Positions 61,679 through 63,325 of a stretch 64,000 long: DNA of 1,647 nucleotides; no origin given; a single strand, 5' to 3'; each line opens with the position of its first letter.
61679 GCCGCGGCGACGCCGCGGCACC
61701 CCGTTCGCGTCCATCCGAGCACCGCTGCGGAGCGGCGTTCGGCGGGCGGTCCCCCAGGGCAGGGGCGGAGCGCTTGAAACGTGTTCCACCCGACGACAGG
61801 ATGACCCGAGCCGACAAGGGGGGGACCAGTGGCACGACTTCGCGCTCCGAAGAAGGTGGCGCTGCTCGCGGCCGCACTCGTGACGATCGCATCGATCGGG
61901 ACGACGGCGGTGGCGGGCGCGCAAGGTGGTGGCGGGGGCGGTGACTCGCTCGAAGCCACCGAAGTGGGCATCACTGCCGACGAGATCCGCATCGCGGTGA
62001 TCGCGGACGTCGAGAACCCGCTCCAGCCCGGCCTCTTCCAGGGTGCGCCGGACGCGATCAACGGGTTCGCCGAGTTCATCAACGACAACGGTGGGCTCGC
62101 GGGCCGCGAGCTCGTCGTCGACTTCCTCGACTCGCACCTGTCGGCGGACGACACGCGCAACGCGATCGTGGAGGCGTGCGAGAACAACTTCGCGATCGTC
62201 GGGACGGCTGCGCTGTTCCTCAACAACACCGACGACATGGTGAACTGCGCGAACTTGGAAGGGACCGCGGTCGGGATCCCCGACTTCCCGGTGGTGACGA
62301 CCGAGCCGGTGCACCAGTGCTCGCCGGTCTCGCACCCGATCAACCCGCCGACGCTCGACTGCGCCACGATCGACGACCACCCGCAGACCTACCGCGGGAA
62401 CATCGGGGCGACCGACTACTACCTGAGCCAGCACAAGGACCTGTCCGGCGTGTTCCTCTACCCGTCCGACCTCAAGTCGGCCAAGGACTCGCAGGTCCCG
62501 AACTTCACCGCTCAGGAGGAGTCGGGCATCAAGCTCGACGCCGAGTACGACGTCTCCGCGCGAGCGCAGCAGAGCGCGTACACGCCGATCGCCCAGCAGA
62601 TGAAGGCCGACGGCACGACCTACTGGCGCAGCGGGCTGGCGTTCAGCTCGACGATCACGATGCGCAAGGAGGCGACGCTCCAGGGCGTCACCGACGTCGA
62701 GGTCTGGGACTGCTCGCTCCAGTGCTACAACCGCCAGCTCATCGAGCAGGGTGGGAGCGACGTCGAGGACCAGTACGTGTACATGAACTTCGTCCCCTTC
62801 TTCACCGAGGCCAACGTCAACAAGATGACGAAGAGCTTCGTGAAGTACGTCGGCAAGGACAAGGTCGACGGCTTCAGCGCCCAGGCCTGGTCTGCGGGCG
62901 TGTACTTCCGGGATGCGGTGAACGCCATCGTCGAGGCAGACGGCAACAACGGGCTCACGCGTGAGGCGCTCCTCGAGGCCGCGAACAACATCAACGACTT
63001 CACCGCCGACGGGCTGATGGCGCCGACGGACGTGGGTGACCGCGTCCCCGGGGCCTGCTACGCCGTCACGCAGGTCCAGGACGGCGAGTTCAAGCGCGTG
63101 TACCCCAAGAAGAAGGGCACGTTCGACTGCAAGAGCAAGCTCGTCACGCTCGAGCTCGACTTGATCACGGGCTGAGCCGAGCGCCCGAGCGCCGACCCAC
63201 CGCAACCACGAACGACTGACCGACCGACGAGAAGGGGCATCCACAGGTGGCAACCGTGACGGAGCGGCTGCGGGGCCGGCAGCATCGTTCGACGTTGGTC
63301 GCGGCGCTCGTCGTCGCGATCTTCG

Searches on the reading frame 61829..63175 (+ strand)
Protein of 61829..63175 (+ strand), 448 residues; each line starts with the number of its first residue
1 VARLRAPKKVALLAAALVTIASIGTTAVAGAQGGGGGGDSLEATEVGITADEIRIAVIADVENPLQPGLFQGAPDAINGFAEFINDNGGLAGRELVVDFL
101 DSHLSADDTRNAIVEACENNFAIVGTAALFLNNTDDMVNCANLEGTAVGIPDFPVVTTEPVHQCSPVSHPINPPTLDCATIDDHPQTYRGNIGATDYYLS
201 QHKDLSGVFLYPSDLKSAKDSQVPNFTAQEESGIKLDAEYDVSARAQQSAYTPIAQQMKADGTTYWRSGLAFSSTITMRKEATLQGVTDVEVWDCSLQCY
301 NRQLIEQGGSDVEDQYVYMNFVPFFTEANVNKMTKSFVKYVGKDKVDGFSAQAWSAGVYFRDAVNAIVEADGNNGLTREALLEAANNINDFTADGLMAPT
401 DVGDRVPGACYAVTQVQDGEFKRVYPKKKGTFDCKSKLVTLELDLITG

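Call 8: search_protein_families(library=pfam, proteins=[window:61829-63175:+])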
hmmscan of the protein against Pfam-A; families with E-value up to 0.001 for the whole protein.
window:61829-63175:+ (448 aa): 1 family
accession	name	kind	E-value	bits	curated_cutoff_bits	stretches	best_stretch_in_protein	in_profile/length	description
PF13458.12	Peripla_BP_6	-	7e-18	65.8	31.7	1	52-419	1-342/343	Periplasmic binding protein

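Call 24: find_encoding_contigs(protein=window:61829-63175:+, flank=10000, max_places=6)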
Protein window:61829-63175:+ (448 aa): no gene with exactly this product is on record in the collection.

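Call 39: find_homologous_proteins(query=window:61829-63175:+, max_evalue=1e-30)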
Query window:61829-63175:+ (448 aa): 789 proteins with E <= 1e-30 among 8000 candidates; the best 120 are listed.
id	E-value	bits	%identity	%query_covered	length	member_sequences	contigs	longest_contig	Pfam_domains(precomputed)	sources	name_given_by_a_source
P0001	0.0e+0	1014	100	100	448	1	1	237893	PF13458.13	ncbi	-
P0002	1.5e-259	879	85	100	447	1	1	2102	PF13458.13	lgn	-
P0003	5.4e-255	864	87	97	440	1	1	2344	PF13458.13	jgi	jgi:hypothetical protein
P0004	1.7e-253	859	83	100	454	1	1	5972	PF13458.13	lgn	-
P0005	2.9e-252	855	84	100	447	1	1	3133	PF13458.13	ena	-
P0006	1.5e-244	830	83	97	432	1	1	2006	PF13458.13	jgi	-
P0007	1.9e-243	826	81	100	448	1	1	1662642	PF13458.13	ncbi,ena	-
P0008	5.3e-238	808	81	97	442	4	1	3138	PF13458.13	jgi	jgi:hypothetical protein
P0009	1.7e-234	797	79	97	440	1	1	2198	PF13458.13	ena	-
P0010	4.7e-234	795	78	100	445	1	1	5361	PF13458.13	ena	-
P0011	5.2e-232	789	78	95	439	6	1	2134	PF13458.13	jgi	jgi:hypothetical protein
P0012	1.3e-224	764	81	92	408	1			PF13458.13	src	-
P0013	1.3e-222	758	75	98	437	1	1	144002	PF13458.13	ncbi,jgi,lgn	-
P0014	1.9e-217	741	74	99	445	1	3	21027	PF13458.13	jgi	jgi:hypothetical protein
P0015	7.4e-217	739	73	92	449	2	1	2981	PF13458.13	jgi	jgi:Periplasmic binding protein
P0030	1.2e-206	705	68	98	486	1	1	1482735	PF13458.13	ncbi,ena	-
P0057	8.1e-162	557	56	100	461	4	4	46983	PF13458.13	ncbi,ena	-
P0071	7.5e-158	544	54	99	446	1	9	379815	PF13458.13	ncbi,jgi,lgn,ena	jgi:hypothetical protein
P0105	2.3e-152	526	55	99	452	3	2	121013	PF13458.13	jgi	jgi:ABC-type branched-subunit amino acid transport system substrate-binding protein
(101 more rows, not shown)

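Call 41: find_encoding_contigs(protein=P0001, flank=10000, max_places=3)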
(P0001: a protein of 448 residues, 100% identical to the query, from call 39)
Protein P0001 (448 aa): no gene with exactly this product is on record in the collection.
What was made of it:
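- Tried and rejected: An exact-protein look-up of the window's SBP2, and of its 100% identical database twin P0001, was not on record (calls 24, 41).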

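Call 42: find_encoding_contigs(protein=P0007, flank=10000, max_places=3)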
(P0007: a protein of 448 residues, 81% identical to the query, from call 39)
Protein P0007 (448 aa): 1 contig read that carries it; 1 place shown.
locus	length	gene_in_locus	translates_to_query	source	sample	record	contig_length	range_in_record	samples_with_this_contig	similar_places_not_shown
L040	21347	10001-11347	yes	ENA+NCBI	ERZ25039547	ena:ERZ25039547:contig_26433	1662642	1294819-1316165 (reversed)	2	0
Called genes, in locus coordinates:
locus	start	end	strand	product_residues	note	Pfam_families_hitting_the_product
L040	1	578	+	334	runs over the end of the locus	PF22691:Thiolase_C_1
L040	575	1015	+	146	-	PF12172:zf-ChsH2, PF01796:OB_ChsH2_C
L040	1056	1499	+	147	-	-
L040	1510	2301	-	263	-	-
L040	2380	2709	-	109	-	-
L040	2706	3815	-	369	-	-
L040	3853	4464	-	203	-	PF07110:EthD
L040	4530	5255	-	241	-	PF00106:adh_short, PF13561:adh_short_C2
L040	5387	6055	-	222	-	PF00106:adh_short, PF08659:KR (weak), PF13561:adh_short_C2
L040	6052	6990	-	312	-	PF08240:ADH_N, PF00107:ADH_zinc_N (weak), PF13602:ADH_zinc_N_2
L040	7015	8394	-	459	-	PF00355:Rieske, PF00848:Ring_hydroxyl_A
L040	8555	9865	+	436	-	PF13458:Peripla_BP_6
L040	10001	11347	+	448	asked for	PF13458:Peripla_BP_6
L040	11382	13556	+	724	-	PF02653:BPD_transp_2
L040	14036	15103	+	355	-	PF12399:BCA_ABC_TP_C, PF00005:ABC_tran, PF13304:AAA_21 (weak)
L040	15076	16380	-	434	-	PF05977:MFS_3, PF07690:MFS_1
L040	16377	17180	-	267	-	PF23441:SDR (weak), PF00106:adh_short, PF08659:KR (weak), PF13561:adh_short_C2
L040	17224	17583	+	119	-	-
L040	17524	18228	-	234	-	-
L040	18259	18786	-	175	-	-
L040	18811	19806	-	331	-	PF01321:Creatinase_N, PF00557:Peptidase_M24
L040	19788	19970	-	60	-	-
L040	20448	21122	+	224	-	-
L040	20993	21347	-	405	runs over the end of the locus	PF04909:Amidohydro_2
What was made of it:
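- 61829..64000 (+): SBP2 (61829-63175), followed by the start of a fused Liv-type permease from 63220, which runs off the window. The full operon in L040 is SBP, SBP, a 724-aa permease and an ATPase (call 42).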

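Call 47: find_encoding_contigs(protein=P0071, flank=9000, max_places=3)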
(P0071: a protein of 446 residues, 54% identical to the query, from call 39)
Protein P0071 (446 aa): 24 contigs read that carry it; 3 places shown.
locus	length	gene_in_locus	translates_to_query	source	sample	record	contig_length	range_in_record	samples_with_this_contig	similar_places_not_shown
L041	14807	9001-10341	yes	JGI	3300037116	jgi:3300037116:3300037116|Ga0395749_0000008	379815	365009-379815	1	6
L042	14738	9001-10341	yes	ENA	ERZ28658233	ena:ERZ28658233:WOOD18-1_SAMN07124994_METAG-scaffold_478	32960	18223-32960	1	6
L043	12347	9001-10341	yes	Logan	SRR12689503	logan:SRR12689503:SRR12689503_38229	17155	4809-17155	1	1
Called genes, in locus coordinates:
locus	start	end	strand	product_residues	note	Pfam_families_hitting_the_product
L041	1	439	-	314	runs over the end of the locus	PF03328:HpcH_HpaI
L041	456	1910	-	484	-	PF04909:Amidohydro_2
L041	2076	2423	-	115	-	-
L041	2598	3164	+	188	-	PF01209:Ubie_methyltran, PF13489:Methyltransf_23, PF13649:Methyltransf_25, PF13847:Methyltransf_31, PF08241:Methyltransf_11, PF08242:Methyltransf_12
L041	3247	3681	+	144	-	PF12680:SnoaL_2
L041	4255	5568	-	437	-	PF00753:Lactamase_B, PF14863:Alkyl_sulf_dimr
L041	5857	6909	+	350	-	PF00296:Bac_luciferase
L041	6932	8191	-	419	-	PF02515:CoA_transf_3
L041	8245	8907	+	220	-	PF00440:TetR_N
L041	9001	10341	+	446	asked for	PF13458:Peripla_BP_6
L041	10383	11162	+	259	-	PF00106:adh_short, PF08659:KR, PF13561:adh_short_C2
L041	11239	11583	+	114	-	-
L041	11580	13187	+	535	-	PF02776:TPP_enzyme_N, PF00205:TPP_enzyme_M, PF02775:TPP_enzyme_C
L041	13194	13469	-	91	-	PF02668:TauD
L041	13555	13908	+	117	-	-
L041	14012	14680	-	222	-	PF01385:OrfB_IS605, PF07282:Cas12f1-like_TNB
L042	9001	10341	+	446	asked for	PF13458:Peripla_BP_6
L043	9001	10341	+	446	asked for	PF13458:Peripla_BP_6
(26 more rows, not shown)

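Call 48: find_encoding_contigs(protein=P0105, flank=9000, max_places=2)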
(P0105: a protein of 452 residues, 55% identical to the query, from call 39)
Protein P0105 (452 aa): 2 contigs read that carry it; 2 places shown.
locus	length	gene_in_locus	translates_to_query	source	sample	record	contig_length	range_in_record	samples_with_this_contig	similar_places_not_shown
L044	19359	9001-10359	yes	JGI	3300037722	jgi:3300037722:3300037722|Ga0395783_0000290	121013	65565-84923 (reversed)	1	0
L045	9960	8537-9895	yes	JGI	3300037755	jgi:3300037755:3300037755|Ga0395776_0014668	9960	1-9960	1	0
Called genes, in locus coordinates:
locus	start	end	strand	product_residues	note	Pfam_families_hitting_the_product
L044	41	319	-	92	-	PF10041:DUF2277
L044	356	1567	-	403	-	PF26580:Mtb12_C (weak)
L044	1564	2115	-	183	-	PF04542:Sigma70_r2, PF13384:HTH_23 (faint), PF08281:Sigma70_r4_2, PF04545:Sigma70_r4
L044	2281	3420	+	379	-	-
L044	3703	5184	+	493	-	PF00270:DEAD, PF04851:ResIII (weak), PF00271:Helicase_C, PF00313:CSD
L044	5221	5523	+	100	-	-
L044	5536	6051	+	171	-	PF07883:Cupin_2 (faint)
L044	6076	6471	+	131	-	PF04248:NTP_transf_9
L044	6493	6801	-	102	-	-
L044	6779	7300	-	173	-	PF02915:Rubrerythrin (weak)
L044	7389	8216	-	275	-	PF01209:Ubie_methyltran (weak), PF08241:Methyltransf_11, PF08242:Methyltransf_12, PF13649:Methyltransf_25, PF13847:Methyltransf_31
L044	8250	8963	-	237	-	PF00440:TetR_N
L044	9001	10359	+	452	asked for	PF13458:Peripla_BP_6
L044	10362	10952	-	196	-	PF13875:DUF4202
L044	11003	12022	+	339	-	PF00248:Aldo_ket_red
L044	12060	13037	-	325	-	PF00248:Aldo_ket_red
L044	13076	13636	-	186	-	PF02627:CMD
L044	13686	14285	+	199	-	PF08031:BBE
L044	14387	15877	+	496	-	PF12697:Abhydrolase_6 (weak)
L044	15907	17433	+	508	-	PF01425:Amidase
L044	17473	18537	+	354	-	PF00877:NLPC_P60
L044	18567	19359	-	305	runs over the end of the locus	PF02668:TauD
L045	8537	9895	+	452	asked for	PF13458:Peripla_BP_6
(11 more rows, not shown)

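Call 51: find_encoding_contigs(protein=P0030, flank=10000, max_places=2)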
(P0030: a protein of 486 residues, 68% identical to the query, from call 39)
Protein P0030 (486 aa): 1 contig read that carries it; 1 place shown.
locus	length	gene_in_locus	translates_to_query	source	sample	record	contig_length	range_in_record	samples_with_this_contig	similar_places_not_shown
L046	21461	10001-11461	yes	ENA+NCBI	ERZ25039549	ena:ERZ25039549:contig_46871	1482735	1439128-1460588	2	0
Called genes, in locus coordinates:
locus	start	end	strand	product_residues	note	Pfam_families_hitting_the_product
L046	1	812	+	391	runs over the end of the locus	PF08028:Acyl-CoA_dh_2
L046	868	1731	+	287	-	PF00561:Abhydrolase_1, PF12146:Hydrolase_4, PF12697:Abhydrolase_6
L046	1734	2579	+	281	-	PF01557:FAA_hydrolase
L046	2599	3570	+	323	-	PF01118:Semialdhyde_dh (weak), PF09290:AcetDehyd-dimer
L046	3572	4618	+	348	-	PF00682:HMGL-like, PF07836:DmpG_comm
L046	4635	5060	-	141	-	-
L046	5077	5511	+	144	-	PF01614:IclR_C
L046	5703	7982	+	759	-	PF00884:Sulfatase, PF01663:Phosphodiest (weak), PF16347:SGSH_C (weak)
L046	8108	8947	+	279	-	PF00106:adh_short, PF08659:KR (weak), PF13561:adh_short_C2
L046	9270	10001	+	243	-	PF00903:Glyoxalase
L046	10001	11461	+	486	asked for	PF13458:Peripla_BP_6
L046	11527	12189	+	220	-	PF02653:BPD_transp_2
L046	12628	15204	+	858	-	PF02653:BPD_transp_2, PF13304:AAA_21 (faint), PF00005:ABC_tran, PF02463:SMC_N (faint), PF13476:AAA_23 (faint), PF13555:AAA_29 (faint), PF12399:BCA_ABC_TP_C, PF00005:ABC_tran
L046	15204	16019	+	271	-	-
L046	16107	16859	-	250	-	PF00884:Sulfatase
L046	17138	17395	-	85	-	PF00884:Sulfatase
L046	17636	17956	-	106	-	-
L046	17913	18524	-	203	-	PF00266:Aminotran_5, PF00282:Pyridoxal_deC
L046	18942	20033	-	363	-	PF10994:DUF2817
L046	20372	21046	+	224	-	PF18761:Heliorhodopsin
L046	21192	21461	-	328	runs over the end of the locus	PF02958:EcKL (weak), PF01636:APH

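Call 52: find_encoding_contigs(protein=P0057, flank=10000, max_places=3)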
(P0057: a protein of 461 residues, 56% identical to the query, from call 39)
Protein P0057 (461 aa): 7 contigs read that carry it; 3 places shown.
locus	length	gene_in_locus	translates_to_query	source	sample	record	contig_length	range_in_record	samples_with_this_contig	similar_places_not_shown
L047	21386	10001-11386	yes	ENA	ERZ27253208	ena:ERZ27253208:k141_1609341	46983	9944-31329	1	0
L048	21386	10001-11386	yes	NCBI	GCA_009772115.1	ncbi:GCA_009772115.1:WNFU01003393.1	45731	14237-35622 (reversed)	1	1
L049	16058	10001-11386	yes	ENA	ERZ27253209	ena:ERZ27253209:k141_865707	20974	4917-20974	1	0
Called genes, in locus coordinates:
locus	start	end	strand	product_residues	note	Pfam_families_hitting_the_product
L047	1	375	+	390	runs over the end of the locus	PF02803:Thiolase_C (weak), PF22691:Thiolase_C_1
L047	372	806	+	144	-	PF12172:zf-ChsH2, PF01796:OB_ChsH2_C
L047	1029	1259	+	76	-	-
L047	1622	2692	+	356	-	PF05175:MTS, PF08241:Methyltransf_11 (faint), PF13649:Methyltransf_25 (weak), PF13847:Methyltransf_31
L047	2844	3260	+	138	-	-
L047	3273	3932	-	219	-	-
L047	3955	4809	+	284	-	PF13452:FAS1_DH_region (weak), PF22622:MFE-2_hydrat-2_N, PF01575:MaoC_dehydratas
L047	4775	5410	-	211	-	PF07110:EthD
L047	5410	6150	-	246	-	PF00106:adh_short, PF01370:Epimerase (faint), PF08659:KR (faint), PF13561:adh_short_C2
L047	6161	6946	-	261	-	PF00106:adh_short, PF01370:Epimerase (weak), PF13561:adh_short_C2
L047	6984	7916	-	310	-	PF08240:ADH_N, PF16912:Glu_dehyd_C (weak), PF00107:ADH_zinc_N (weak), PF13602:ADH_zinc_N_2 (weak)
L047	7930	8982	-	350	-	-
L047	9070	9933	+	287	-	PF01261:AP_endonuc_2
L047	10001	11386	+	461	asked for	PF13458:Peripla_BP_6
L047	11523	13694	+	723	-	PF02653:BPD_transp_2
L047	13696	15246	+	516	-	PF02463:SMC_N (faint), PF13476:AAA_23 (faint), PF13555:AAA_29 (faint), PF00005:ABC_tran, PF13304:AAA_21 (faint), PF13401:AAA_22 (faint), PF12399:BCA_ABC_TP_C, PF00005:ABC_tran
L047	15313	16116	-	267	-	PF23441:SDR (weak), PF00106:adh_short, PF08659:KR, PF13561:adh_short_C2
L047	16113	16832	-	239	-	PF00378:ECH_1, PF16113:ECH_2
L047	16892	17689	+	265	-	PF00106:adh_short, PF08659:KR (weak), PF13561:adh_short_C2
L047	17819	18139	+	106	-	-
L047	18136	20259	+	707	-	PF00441:Acyl-CoA_dh_1, PF08028:Acyl-CoA_dh_2, PF02771:Acyl-CoA_dh_N, PF02770:Acyl-CoA_dh_M, PF00441:Acyl-CoA_dh_1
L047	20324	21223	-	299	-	PF01321:Creatinase_N (weak)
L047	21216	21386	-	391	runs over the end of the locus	PF01321:Creatinase_N (weak), PF00557:Peptidase_M24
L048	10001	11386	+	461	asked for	PF13458:Peripla_BP_6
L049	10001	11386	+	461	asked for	PF13458:Peripla_BP_6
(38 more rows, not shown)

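Call 87: list_cluster_members(proteins=[P0001, P0164, P0165, P0184])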
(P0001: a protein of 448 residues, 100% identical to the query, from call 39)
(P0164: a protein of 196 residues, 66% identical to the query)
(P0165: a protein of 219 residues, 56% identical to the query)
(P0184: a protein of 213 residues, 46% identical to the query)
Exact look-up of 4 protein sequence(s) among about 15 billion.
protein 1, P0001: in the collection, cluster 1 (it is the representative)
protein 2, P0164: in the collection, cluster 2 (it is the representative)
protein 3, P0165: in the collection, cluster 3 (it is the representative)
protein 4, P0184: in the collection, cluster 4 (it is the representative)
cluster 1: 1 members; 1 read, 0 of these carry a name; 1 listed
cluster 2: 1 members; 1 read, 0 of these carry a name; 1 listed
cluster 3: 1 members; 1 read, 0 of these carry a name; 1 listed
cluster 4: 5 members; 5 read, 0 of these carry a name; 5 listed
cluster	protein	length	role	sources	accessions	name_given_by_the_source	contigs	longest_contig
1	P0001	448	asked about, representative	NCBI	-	-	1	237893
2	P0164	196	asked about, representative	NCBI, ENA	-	-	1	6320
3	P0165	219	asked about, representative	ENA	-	-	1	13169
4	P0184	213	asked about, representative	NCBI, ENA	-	-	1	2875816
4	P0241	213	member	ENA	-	-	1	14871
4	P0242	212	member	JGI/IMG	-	-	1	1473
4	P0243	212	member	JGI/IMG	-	-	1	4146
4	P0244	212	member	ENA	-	-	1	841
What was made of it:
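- Tried and rejected: The cluster look-up gave no names (call 87).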
